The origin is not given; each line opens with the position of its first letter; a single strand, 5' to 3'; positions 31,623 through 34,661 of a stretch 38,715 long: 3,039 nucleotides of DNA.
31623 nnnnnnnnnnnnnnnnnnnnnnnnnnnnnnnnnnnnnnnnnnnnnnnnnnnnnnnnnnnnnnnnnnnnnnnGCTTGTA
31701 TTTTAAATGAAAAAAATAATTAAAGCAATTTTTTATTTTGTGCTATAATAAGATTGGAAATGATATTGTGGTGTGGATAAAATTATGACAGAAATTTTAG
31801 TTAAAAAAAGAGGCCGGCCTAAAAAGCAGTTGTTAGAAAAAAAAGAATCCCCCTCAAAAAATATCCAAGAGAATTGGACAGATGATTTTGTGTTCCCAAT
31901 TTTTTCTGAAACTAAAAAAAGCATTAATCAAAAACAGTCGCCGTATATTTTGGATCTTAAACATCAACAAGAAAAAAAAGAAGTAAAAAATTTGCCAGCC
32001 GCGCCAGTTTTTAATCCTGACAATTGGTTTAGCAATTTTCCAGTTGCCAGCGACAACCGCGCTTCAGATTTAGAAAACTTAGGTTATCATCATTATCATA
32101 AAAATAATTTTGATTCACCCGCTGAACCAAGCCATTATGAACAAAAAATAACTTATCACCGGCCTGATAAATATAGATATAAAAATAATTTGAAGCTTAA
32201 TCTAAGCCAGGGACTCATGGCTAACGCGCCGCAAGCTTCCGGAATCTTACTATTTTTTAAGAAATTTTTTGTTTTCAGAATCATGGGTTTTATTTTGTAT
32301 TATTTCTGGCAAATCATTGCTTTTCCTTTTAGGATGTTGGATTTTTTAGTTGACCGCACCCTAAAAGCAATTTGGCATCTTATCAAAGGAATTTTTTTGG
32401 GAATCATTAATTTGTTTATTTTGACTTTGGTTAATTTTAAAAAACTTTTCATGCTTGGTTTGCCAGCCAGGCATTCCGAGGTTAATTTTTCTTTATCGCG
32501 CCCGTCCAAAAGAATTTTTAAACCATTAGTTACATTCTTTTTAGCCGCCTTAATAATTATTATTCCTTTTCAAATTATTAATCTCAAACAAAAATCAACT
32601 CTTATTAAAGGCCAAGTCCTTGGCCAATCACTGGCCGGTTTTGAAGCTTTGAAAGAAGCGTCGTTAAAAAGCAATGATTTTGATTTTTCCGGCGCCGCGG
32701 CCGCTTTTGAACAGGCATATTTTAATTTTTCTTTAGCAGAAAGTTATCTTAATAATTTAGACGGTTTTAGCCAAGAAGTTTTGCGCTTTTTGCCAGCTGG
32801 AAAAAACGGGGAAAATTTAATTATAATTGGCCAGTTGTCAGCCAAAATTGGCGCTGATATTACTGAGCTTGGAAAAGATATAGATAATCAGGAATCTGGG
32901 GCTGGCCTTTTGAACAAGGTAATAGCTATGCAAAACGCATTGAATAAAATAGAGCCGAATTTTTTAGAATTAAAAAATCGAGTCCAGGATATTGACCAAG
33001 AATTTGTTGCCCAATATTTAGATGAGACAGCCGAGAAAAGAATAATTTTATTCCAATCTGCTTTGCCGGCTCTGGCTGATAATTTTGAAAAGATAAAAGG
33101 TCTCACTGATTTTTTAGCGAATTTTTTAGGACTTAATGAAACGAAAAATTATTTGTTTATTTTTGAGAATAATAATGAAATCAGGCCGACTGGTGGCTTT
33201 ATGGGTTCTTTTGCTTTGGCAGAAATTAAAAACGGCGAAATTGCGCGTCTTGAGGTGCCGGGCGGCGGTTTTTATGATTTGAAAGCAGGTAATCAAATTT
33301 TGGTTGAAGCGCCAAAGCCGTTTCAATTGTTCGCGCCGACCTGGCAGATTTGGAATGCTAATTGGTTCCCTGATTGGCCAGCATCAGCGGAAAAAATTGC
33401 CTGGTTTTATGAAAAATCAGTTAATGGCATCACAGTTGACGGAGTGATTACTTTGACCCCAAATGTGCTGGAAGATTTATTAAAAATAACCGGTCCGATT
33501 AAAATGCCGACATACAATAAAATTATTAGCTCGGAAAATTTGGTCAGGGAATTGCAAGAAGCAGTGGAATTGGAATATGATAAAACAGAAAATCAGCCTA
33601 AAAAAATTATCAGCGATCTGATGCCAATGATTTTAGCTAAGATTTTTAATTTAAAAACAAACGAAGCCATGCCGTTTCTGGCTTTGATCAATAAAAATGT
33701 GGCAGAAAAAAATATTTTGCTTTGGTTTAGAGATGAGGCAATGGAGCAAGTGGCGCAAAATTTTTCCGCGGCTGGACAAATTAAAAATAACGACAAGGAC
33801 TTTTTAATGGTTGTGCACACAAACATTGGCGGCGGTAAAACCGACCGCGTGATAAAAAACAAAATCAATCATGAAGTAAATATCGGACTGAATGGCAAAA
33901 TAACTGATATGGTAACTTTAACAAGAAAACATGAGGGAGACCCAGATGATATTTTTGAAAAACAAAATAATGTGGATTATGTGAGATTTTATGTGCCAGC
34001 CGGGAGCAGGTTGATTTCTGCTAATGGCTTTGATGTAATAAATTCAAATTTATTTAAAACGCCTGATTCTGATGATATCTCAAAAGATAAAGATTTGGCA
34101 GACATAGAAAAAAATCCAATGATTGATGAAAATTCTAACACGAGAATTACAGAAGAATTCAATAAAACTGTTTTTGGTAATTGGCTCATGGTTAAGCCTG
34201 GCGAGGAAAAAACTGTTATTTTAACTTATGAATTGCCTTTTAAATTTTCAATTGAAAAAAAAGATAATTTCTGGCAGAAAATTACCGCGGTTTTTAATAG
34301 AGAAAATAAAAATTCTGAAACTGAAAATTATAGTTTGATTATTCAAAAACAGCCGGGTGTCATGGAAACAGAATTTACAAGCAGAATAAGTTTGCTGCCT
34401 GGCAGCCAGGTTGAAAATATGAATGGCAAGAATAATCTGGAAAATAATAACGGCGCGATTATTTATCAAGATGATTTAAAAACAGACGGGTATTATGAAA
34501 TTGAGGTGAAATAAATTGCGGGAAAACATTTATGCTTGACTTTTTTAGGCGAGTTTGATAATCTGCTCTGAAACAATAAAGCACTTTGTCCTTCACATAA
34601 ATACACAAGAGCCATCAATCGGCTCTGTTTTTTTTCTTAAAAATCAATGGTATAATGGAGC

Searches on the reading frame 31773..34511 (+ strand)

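Call 64: search_protein_families(library=pfam, proteins=[window:31773-34511:+], max_evalue=0.001)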
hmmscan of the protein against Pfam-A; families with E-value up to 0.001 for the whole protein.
window:31773-34511:+ (913 aa): 1 family
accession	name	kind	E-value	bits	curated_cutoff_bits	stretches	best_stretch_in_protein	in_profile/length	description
PF13196.11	DUF4012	-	6e-27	95.4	28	1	456-597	2-142/144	Protein of unknown function (DUF4012)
